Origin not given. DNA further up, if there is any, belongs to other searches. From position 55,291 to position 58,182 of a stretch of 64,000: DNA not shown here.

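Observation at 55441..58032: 863-aa TPR / GT9-like / Zn-ribbon-SAM-methyltransferase fusion in the slot where enterics carry cheYZ: candidate flagellin glycosyl- and methyl-transferase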

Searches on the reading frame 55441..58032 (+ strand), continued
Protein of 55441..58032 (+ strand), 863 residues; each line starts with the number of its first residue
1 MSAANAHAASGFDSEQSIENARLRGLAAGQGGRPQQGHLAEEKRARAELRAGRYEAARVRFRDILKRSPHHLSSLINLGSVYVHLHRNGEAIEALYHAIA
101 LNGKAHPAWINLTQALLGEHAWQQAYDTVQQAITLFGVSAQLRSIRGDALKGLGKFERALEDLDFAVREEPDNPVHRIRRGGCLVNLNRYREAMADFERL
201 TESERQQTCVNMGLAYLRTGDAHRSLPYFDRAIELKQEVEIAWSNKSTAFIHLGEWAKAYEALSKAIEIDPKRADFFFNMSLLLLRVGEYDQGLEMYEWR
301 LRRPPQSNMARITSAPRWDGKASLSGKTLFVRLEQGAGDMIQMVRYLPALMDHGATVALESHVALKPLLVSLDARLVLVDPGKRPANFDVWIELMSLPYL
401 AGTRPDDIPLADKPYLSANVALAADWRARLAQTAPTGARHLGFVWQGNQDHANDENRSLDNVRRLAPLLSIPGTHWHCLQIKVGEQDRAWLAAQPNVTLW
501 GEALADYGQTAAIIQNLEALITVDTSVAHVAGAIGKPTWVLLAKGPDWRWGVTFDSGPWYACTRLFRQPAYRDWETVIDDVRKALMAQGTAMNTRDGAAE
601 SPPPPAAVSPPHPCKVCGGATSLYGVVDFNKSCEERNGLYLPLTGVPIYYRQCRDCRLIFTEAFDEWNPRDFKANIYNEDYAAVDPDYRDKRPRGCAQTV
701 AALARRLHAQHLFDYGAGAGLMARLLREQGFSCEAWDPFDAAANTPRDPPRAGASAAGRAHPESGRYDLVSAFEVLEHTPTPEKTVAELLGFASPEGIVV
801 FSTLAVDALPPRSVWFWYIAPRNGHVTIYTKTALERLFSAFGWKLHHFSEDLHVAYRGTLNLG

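Call 10: find_homologous_proteins(query=window:55441-58032:+, max_evalue=1e-10)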
Query window:55441-58032:+ (863 aa): 294 proteins with E <= 1e-10 among 8000 candidates; the best 120 are listed.
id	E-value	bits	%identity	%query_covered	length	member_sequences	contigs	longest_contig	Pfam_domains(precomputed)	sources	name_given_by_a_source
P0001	0.0e+0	2010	100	100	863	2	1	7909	PF13489.13,PF13431.13,PF25062.2,PF13414.13,PF13428.13,PF08241.19,PF14559.13,PF13371.13,PF00515.35,PF12895.14,PF13424.13,PF13432.13,PF13181.13,PF07719.24,PF13174.13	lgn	-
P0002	7.8e-263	893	50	98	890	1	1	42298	PF14559.13,PF13489.13,PF13431.13,PF13414.13,PF13371.13,PF00515.35,PF13432.13,PF13428.13,PF13181.13,PF07719.24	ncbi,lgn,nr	ncbi:MAG: methyltransferase domain-containing protein [Candidimonas sp.]|nr:MAG: methyltransferase d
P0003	5.1e-178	612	33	59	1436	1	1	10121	PF13431.13,PF23914.2,PF13414.13,PF13176.13,PF13428.13,PF13374.13,PF07721.21,PF14559.13,PF24575.2,PF13371.13,PF00515.35,PF13424.13,PF21033.5,PF13432.13,PF13181.13,PF01075.24,PF07719.24,PF13174.13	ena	-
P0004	2.4e-169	583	47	68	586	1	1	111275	PF13431.13,PF13176.13,PF13428.13,PF25064.2,PF14559.13,PF13371.13,PF00515.35,PF12895.14,PF13424.13,PF13432.13,PF13181.13,PF07719.24,PF13174.13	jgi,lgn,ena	-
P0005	6.2e-145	503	37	63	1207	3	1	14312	PF03704.24,PF13414.13,PF13374.13,PF07721.21,PF00515.35,PF13424.13,PF01075.24,PF07719.24,PF13174.13,PF25063.1,PF13431.13,PF23914.2,PF25062.2,PF13176.13,PF13428.13,PF04733.21,PF25064.2,PF14559.13,PF13371.13,PF12895.14,PF21033.5,PF13432.13,PF13181.13,PF12968.14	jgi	-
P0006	3.0e-142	494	34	60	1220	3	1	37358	PF03704.24,PF13414.13,PF12569.15,PF13374.13,PF11846.15,PF00515.35,PF13424.13,PF13429.13,PF01075.24,PF07719.24,PF13174.13,PF20308.5,PF13431.13,PF23914.2,PF25062.2,PF07720.19,PF13176.13,PF13428.13,PF25064.2,PF14559.13,PF13371.13,PF12895.14,PF21033.5,PF13432.13,PF09295.17,PF13181.13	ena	-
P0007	1.4e-139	485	32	62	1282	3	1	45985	PF03704.24,PF13414.13,PF12569.15,PF13374.13,PF07721.21,PF24575.2,PF02259.30,PF00515.35,PF13424.13,PF23233.2,PF13429.13,PF01075.24,PF07719.24,PF13174.13,PF20308.5,PF13431.13,PF23914.2,PF13176.13,PF13428.13,PF25064.2,PF14559.13,PF13371.13,PF17874.8,PF12895.14,PF21033.5,PF13432.13,PF13181.13,PF01239.29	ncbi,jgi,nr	ncbi:MAG TPA: tetratricopeptide repeat protein [Stellaceae bacterium]|nr:tetratricopeptide repeat pr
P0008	2.0e-134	468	32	67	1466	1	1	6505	PF03704.24,PF25060.1,PF13414.13,PF04781.18,PF13374.13,PF07721.21,PF24575.2,PF02259.30,PF00515.35,PF13424.13,PF13429.13,PF01075.24,PF14561.13,PF07719.24,PF13174.13,PF20308.5,PF25063.1,PF13431.13,PF23914.2,PF25062.2,PF13176.13,PF24885.2,PF13428.13,PF04733.21,PF25064.2,PF14559.13,PF10516.16,PF13371.13,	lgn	-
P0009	1.9e-128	448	33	61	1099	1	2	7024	PF13431.13,PF23914.2,PF13414.13,PF13176.13,PF12569.15,PF13428.13,PF14559.13,PF24575.2,PF13371.13,PF00515.35,PF13424.13,PF21033.5,PF13432.13,PF13181.13,PF01239.29,PF01075.24,PF07719.24,PF13174.13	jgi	jgi:tetratricopeptide (TPR) repeat protein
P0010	5.5e-125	437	30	65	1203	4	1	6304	PF03704.24,PF09976.16,PF25060.1,PF13414.13,PF04049.20,PF13374.13,PF07721.21,PF24575.2,PF02259.30,PF00515.35,PF13424.13,PF01075.24,PF07719.24,PF13174.13,PF20308.5,PF25063.1,PF13431.13,PF23914.2,PF25062.2,PF13176.13,PF13428.13,PF04733.21,PF25064.2,PF14559.13,PF13371.13,PF12895.14,PF21033.5,PF13432.13,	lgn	-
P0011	3.9e-121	424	33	40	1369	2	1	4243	PF13431.13,PF23914.2,PF13414.13,PF13176.13,PF13428.13,PF14559.13,PF24575.2,PF13371.13,PF00515.35,PF13424.13,PF21033.5,PF13432.13,PF13181.13,PF01075.24,PF07719.24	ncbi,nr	ncbi:MAG TPA: tetratricopeptide repeat protein [Stellaceae bacterium]|nr:tetratricopeptide repeat pr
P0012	1.7e-116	408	31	65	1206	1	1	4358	PF03704.24,PF13414.13,PF23558.2,PF01535.27,PF12569.15,PF23241.2,PF13374.13,PF07721.21,PF24575.2,PF00515.35,PF13424.13,PF28559.1,PF13429.13,PF01075.24,PF14561.13,PF07719.24,PF13174.13,PF20308.5,PF25063.1,PF13431.13,PF23914.2,PF25058.2,PF13176.13,PF13428.13,PF04733.21,PF25064.2,PF14559.13,PF27595.1,PF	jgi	jgi:tetratricopeptide (TPR) repeat protein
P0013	2.0e-116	408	30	62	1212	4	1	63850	PF03704.24,PF13414.13,PF12569.15,PF13374.13,PF07721.21,PF24575.2,PF00515.35,PF13424.13,PF13429.13,PF01075.24,PF14561.13,PF07719.24,PF13174.13,PF13431.13,PF23914.2,PF13176.13,PF13428.13,PF25064.2,PF14559.13,PF13371.13,PF17874.8,PF12895.14,PF21033.5,PF13432.13,PF13181.13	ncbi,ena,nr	ncbi:MAG TPA: tetratricopeptide repeat protein [Bacteroidota bacterium]|nr:tetratricopeptide repeat 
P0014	4.9e-112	394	31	61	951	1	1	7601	PF03704.24,PF13431.13,PF23914.2,PF13414.13,PF13176.13,PF13428.13,PF13374.13,PF14559.13,PF24575.2,PF13371.13,PF00515.35,PF12895.14,PF13424.13,PF21033.5,PF13432.13,PF13181.13,PF01075.24,PF07719.24,PF20308.5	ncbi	-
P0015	8.0e-107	376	30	61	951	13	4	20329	PF03704.24,PF13414.13,PF12569.15,PF23241.2,PF13374.13,PF07721.21,PF24575.2,PF02259.30,PF00515.35,PF13424.13,PF01075.24,PF07719.24,PF13174.13,PF20308.5,PF25063.1,PF13431.13,PF23914.2,PF25062.2,PF13176.13,PF13428.13,PF14559.13,PF13371.13,PF12895.14,PF21033.5,PF13432.13,PF13181.13,PF10373.16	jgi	jgi:tetratricopeptide (TPR) repeat protein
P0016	5.1e-106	374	38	40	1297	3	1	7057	PF25063.1,PF13431.13,PF23914.2,PF25062.2,PF07720.19,PF13414.13,PF13176.13,PF13428.13,PF25064.2,PF13374.13,PF07721.21,PF14559.13,PF24575.2,PF13371.13,PF00515.35,PF12895.14,PF13424.13,PF13432.13,PF13181.13,PF01075.24,PF07719.24,PF13174.13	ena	-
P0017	7.8e-106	373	30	62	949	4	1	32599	PF25063.1,PF13431.13,PF23914.2,PF13414.13,PF13176.13,PF13428.13,PF13374.13,PF14559.13,PF24575.2,PF13371.13,PF00515.35,PF12895.14,PF13424.13,PF21033.5,PF13432.13,PF13181.13,PF01075.24,PF07719.24,PF13174.13,PF10373.16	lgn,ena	-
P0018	1.6e-104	369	33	51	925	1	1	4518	PF03704.24,PF23914.2,PF13414.13,PF13428.13,PF14559.13,PF24575.2,PF00515.35,PF12895.14,PF13432.13,PF13181.13,PF01075.24,PF07719.24,PF13174.13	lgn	-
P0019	1.9e-99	352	30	63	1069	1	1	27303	PF13431.13,PF23914.2,PF13414.13,PF13176.13,PF13428.13,PF04733.21,PF25064.2,PF13374.13,PF14559.13,PF24575.2,PF13371.13,PF00515.35,PF12895.14,PF13424.13,PF21033.5,PF13432.13,PF13181.13,PF01075.24,PF14561.13,PF07719.24,PF13174.13,PF10373.16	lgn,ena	-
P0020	6.5e-96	340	33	62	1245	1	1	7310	PF25063.1,PF13431.13,PF23914.2,PF13414.13,PF13176.13,PF13428.13,PF04733.21,PF13374.13,PF07721.21,PF14559.13,PF24575.2,PF13371.13,PF17874.8,PF00515.35,PF12895.14,PF13424.13,PF13432.13,PF13429.13,PF13181.13,PF01075.24,PF07719.24,PF13174.13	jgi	jgi:tetratricopeptide (TPR) repeat protein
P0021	2.8e-94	335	31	54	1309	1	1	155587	PF03704.24,PF13414.13,PF13374.13,PF07721.21,PF24575.2,PF19662.5,PF00515.35,PF13424.13,PF13429.13,PF01075.24,PF07719.24,PF13174.13,PF25063.1,PF13431.13,PF23914.2,PF13176.13,PF13428.13,PF04733.21,PF25064.2,PF14559.13,PF13371.13,PF12895.14,PF21033.5,PF13432.13,PF13181.13,PF10373.16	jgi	jgi:tetratricopeptide (TPR) repeat protein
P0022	3.4e-94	335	28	61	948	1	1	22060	PF03704.24,PF13414.13,PF13374.13,PF07721.21,PF24575.2,PF00515.35,PF13424.13,PF01075.24,PF07719.24,PF13174.13,PF25063.1,PF13431.13,PF23914.2,PF25062.2,PF13176.13,PF24885.2,PF13428.13,PF25064.2,PF14559.13,PF13371.13,PF12895.14,PF21033.5,PF13432.13,PF13181.13,PF10373.16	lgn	-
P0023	6.0e-94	334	30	61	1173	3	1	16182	PF03704.24,PF09976.16,PF13414.13,PF12569.15,PF13374.13,PF07721.21,PF24575.2,PF00515.35,PF04212.25,PF13424.13,PF01075.24,PF07719.24,PF13174.13,PF20308.5,PF25063.1,PF13431.13,PF23914.2,PF13176.13,PF13428.13,PF25064.2,PF14559.13,PF13371.13,PF17874.8,PF12895.14,PF21033.5,PF13432.13,PF13181.13,PF10373.16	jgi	-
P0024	1.1e-93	333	32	43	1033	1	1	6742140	PF13431.13,PF23914.2,PF13414.13,PF13176.13,PF13428.13,PF13374.13,PF14559.13,PF13371.13,PF00515.35,PF12895.14,PF13424.13,PF13432.13,PF13181.13,PF01075.24,PF07719.24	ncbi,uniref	ncbi:tetratricopeptide repeat protein [Methylobacterium sp. ID0610]|uniref:tetratricopeptide repeat 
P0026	1.8e-89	319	34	42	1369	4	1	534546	PF13431.13,PF23914.2,PF13414.13,PF13176.13,PF13428.13,PF14559.13,PF24575.2,PF13371.13,PF00515.35,PF13424.13,PF13432.13,PF13181.13,PF01075.24,PF07719.24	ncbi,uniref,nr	ncbi:Tfp pilus assembly protein PilF [Azospirillum brasilense]|uniref:Tfp pilus assembly protein Pil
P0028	3.3e-87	311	29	58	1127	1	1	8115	PF03704.24,PF13414.13,PF13374.13,PF07721.21,PF24575.2,PF19662.5,PF00515.35,PF13424.13,PF01075.24,PF07719.24,PF13174.13,PF20308.5,PF25063.1,PF13431.13,PF23914.2,PF13176.13,PF13428.13,PF04733.21,PF25064.2,PF14559.13,PF13371.13,PF17874.8,PF12895.14,PF21033.5,PF13432.13,PF13181.13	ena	-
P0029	1.8e-86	309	32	65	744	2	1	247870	PF13431.13,PF23914.2,PF25062.2,PF13414.13,PF13176.13,PF13428.13,PF04733.21,PF13374.13,PF07721.21,PF14559.13,PF13371.13,PF00515.35,PF12895.14,PF13424.13,PF13432.13,PF13181.13,PF01239.29,PF01075.24,PF07719.24,PF13174.13,PF24726.2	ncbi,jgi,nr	ncbi:MAG TPA: tetratricopeptide repeat protein [Caulobacteraceae bacterium]|nr:tetratricopeptide rep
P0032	1.2e-84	303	34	63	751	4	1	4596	PF03704.24,PF13431.13,PF23914.2,PF25062.2,PF13414.13,PF13176.13,PF12569.15,PF13428.13,PF13374.13,PF07721.21,PF14559.13,PF13371.13,PF00515.35,PF12895.14,PF13424.13,PF21033.5,PF13432.13,PF13181.13,PF12968.14,PF01239.29,PF01075.24,PF07719.24,PF13174.13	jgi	jgi:tetratricopeptide (TPR) repeat protein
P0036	1.1e-77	280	31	71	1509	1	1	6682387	PF13489.13,PF00534.27,PF13844.13,PF20706.4,PF13692.13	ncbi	ncbi:MAG: methyltransferase domain-containing protein [Burkholderiaceae bacterium]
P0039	1.2e-75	273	35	62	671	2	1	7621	PF13431.13,PF23914.2,PF13414.13,PF13176.13,PF13428.13,PF13374.13,PF07721.21,PF14559.13,PF24575.2,PF13371.13,PF00515.35,PF12895.14,PF13424.13,PF21033.5,PF13432.13,PF13181.13,PF01075.24,PF07719.24,PF13174.13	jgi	jgi:tetratricopeptide (TPR) repeat protein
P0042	4.9e-73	265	34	51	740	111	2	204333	PF03704.24,PF13431.13,PF23914.2,PF13414.13,PF13428.13,PF14559.13,PF13371.13,PF00515.35,PF12895.14,PF13424.13,PF13432.13,PF13181.13,PF01075.24,PF07719.24,PF13174.13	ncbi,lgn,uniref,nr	ncbi:tetratricopeptide repeat protein [Burkholderia vietnamiensis]|uniref:tetratricopeptide repeat p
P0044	2.1e-72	263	34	64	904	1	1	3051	PF13414.13,PF13374.13,PF07721.21,PF24575.2,PF00515.35,PF13424.13,PF13429.13,PF01075.24,PF14561.13,PF07719.24,PF13174.13,PF20308.5,PF25063.1,PF13431.13,PF23914.2,PF13176.13,PF13428.13,PF04733.21,PF14559.13,PF13371.13,PF12895.14,PF21033.5,PF13432.13,PF13181.13,PF10373.16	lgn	-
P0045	7.4e-72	261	37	35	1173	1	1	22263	PF13432.13,PF13428.13,PF01075.24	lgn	-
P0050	1.1e-69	254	31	60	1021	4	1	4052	PF13431.13,PF23914.2,PF13414.13,PF13428.13,PF14559.13,PF24575.2,PF13371.13,PF00515.35,PF13424.13,PF13432.13,PF13181.13,PF01075.24,PF07719.24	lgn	-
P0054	1.3e-68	250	27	59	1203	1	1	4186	PF09976.16,PF25060.1,PF13414.13,PF12688.14,PF23241.2,PF13374.13,PF07721.21,PF24575.2,PF02259.30,PF00515.35,PF13424.13,PF13429.13,PF01075.24,PF07719.24,PF13174.13,PF25063.1,PF13431.13,PF23914.2,PF13176.13,PF13428.13,PF25064.2,PF14559.13,PF13371.13,PF17874.8,PF12895.14,PF21033.5,PF13432.13,PF13181.13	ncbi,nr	ncbi:MAG: tetratricopeptide repeat protein [Planctomycetes bacterium]|nr:tetratricopeptide repeat pr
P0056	2.8e-68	249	27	55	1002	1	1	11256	PF13431.13,PF23914.2,PF13414.13,PF13176.13,PF13428.13,PF14559.13,PF13371.13,PF00515.35,PF12895.14,PF13424.13,PF21033.5,PF13432.13,PF13181.13,PF01075.24,PF14561.13,PF07719.24,PF13174.13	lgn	-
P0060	4.9e-67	245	30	62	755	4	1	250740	PF03704.24,PF13431.13,PF13414.13,PF13176.13,PF13428.13,PF13374.13,PF14559.13,PF13371.13,PF00515.35,PF12895.14,PF13424.13,PF13432.13,PF13181.13,PF01075.24,PF07719.24,PF13174.13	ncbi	-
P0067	5.8e-65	238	31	59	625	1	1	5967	PF03704.24,PF13431.13,PF23914.2,PF13414.13,PF13176.13,PF13428.13,PF13374.13,PF07721.21,PF14559.13,PF13371.13,PF00515.35,PF12895.14,PF13424.13,PF13432.13,PF13181.13,PF01075.24,PF07719.24,PF13174.13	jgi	jgi:tetratricopeptide (TPR) repeat protein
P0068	7.0e-65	238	30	63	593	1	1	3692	PF13414.13,PF21545.4,PF13374.13,PF07721.21,PF24575.2,PF25068.3,PF00515.35,PF13424.13,PF13429.13,PF01075.24,PF07719.24,PF13174.13,PF20308.5,PF25063.1,PF13431.13,PF23914.2,PF13176.13,PF13428.13,PF04733.21,PF25064.2,PF14559.13,PF13371.13,PF12895.14,PF21033.5,PF13432.13,PF13181.13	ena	-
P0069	8.5e-65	237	30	62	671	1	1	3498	PF03704.24,PF14863.13,PF25060.1,PF13414.13,PF16918.12,PF12569.15,PF23241.2,PF13374.13,PF07721.21,PF24575.2,PF00515.35,PF13424.13,PF13429.13,PF01075.24,PF14561.13,PF07719.24,PF13174.13,PF20308.5,PF25063.1,PF13431.13,PF23914.2,PF25062.2,PF25058.2,PF13176.13,PF24885.2,PF13428.13,PF25064.2,PF14559.13,PF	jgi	-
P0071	1.7e-64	236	34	60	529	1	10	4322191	PF13431.13,PF23914.2,PF13414.13,PF13176.13,PF13428.13,PF25064.2,PF13374.13,PF14559.13,PF13371.13,PF00515.35,PF12895.14,PF13424.13,PF21033.5,PF13432.13,PF13181.13,PF01075.24,PF07719.24,PF13174.13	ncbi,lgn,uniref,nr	ncbi:tetratricopeptide repeat-containing glycosyltransferase family protein [Trinickia caryophylli]|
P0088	1.4e-61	227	37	50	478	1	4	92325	PF13431.13,PF13414.13,PF13176.13,PF13428.13,PF13374.13,PF14559.13,PF13371.13,PF00515.35,PF12895.14,PF13424.13,PF13432.13,PF13181.13,PF01075.24,PF07719.24,PF13174.13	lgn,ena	-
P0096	1.2e-60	224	30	63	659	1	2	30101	PF03704.24,PF13414.13,PF21325.4,PF12569.15,PF23241.2,PF13374.13,PF07721.21,PF24575.2,PF02259.30,PF00515.35,PF13424.13,PF13429.13,PF01075.24,PF07719.24,PF13174.13,PF20308.5,PF25063.1,PF13431.13,PF23914.2,PF25058.2,PF13176.13,PF13428.13,PF25064.2,PF14559.13,PF27595.1,PF13371.13,PF17874.8,PF22860.3,PF1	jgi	-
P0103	1.4e-59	220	30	61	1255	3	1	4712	PF13414.13,PF12569.15,PF13844.13,PF13374.13,PF07721.21,PF24575.2,PF02259.30,PF00515.35,PF13424.13,PF01075.24,PF07719.24,PF13174.13,PF13431.13,PF23914.2,PF13176.13,PF24885.2,PF13428.13,PF14559.13,PF13371.13,PF17874.8,PF12895.14,PF21033.5,PF13432.13,PF13181.13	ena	-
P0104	1.6e-59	220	30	62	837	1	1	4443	PF03704.24,PF13414.13,PF12569.15,PF13374.13,PF07721.21,PF24575.2,PF00515.35,PF13424.13,PF13429.13,PF01075.24,PF07719.24,PF13174.13,PF20308.5,PF13431.13,PF23914.2,PF25062.2,PF13176.13,PF13428.13,PF25064.2,PF14559.13,PF13371.13,PF22860.3,PF12895.14,PF21033.5,PF13432.13,PF13181.13,PF01239.29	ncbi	-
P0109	2.9e-59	219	32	63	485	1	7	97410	PF13431.13,PF23914.2,PF13414.13,PF13428.13,PF14559.13,PF13371.13,PF00515.35,PF12895.14,PF13424.13,PF13432.13,PF13181.13,PF01075.24,PF07719.24,PF13174.13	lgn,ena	-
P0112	1.5e-58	217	38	40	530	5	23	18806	PF13431.13,PF23914.2,PF13414.13,PF13428.13,PF14559.13,PF13371.13,PF00515.35,PF12895.14,PF13424.13,PF13432.13,PF13181.13,PF01075.24,PF07719.24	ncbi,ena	-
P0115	4.4e-58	215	32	56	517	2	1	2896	PF13431.13,PF23914.2,PF13414.13,PF13176.13,PF13428.13,PF13374.13,PF14559.13,PF13371.13,PF00515.35,PF12895.14,PF13424.13,PF21033.5,PF13432.13,PF13429.13,PF13181.13,PF01075.24,PF07719.24,PF13174.13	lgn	-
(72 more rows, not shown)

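Call 12: find_encoding_contigs(protein=P0002, flank=10000, max_places=3)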
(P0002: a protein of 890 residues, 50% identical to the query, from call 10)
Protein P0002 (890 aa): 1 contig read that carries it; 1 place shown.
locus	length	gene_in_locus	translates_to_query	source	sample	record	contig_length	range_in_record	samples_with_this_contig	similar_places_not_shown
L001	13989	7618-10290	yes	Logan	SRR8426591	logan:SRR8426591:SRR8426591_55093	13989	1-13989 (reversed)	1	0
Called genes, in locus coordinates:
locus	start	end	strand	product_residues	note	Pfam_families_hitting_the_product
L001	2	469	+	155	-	?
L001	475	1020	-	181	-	PF00877:NLPC_P60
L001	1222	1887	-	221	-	PF05280:FlhC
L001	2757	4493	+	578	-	PF02203:TarH, PF12729:4HB_MCP_1, PF00672:HAMP, PF00015:MCPsignal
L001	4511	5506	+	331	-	PF01584:CheW, PF00072:Response_reg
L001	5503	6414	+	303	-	PF03705:CheR_N (faint), PF13649:Methyltransf_25 (faint), PF01739:CheR, PF08242:Methyltransf_12 (faint)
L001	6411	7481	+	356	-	PF00072:Response_reg, PF01339:CheB_methylest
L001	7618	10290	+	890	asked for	PF13428:TPR_14 (faint), PF13432:TPR_16 (faint), PF07719:TPR_2 (faint), PF13181:TPR_8 (faint), PF13371:TPR_9 (faint), PF13414:TPR_11 (faint), PF14559:TPR_19 (faint), PF13489:Methyltransf_23, +2 more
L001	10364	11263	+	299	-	PF20560:MotA_N, PF01618:MotA_ExbB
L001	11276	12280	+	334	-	PF13677:MotB_plug, PF00691:OmpA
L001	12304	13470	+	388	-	PF01312:Bac_export_2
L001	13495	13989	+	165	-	?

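Call 13: find_encoding_contigs(protein=P0004, flank=10000, max_places=3)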
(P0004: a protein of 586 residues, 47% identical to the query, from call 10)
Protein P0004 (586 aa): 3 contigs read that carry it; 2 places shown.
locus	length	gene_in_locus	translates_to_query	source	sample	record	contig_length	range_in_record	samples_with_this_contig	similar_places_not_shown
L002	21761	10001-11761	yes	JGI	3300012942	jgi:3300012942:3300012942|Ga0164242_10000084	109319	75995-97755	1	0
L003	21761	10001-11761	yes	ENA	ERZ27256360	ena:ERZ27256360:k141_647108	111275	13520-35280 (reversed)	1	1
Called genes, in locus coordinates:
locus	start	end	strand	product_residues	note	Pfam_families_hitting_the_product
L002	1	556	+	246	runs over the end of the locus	PF11393:T4BSS_DotI_IcmL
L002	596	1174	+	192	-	-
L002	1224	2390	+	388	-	PF12293:T4BSS_DotH_IcmK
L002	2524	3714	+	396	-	PF03743:TrbI (weak)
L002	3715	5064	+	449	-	-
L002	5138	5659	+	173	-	-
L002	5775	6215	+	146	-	PF20535:DUF6750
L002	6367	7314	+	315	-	-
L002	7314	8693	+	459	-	-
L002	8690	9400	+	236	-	-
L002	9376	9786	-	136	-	PF01814:Hemerythrin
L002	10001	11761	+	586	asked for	PF12895:ANAPC3 (faint), PF00515:TPR_1 (faint), PF07719:TPR_2 (faint), PF13174:TPR_6 (faint), PF13176:TPR_7 (faint), PF13181:TPR_8 (faint), PF13371:TPR_9 (weak), PF13432:TPR_16 (weak), +5 more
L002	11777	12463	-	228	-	-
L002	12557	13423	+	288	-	PF14243:R2K_3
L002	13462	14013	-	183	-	-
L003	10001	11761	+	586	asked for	PF12895:ANAPC3 (faint), PF00515:TPR_1 (faint), PF07719:TPR_2 (faint), PF13174:TPR_6 (faint), PF13176:TPR_7 (faint), PF13181:TPR_8 (faint), PF13371:TPR_9 (weak), PF13432:TPR_16 (weak), +5 more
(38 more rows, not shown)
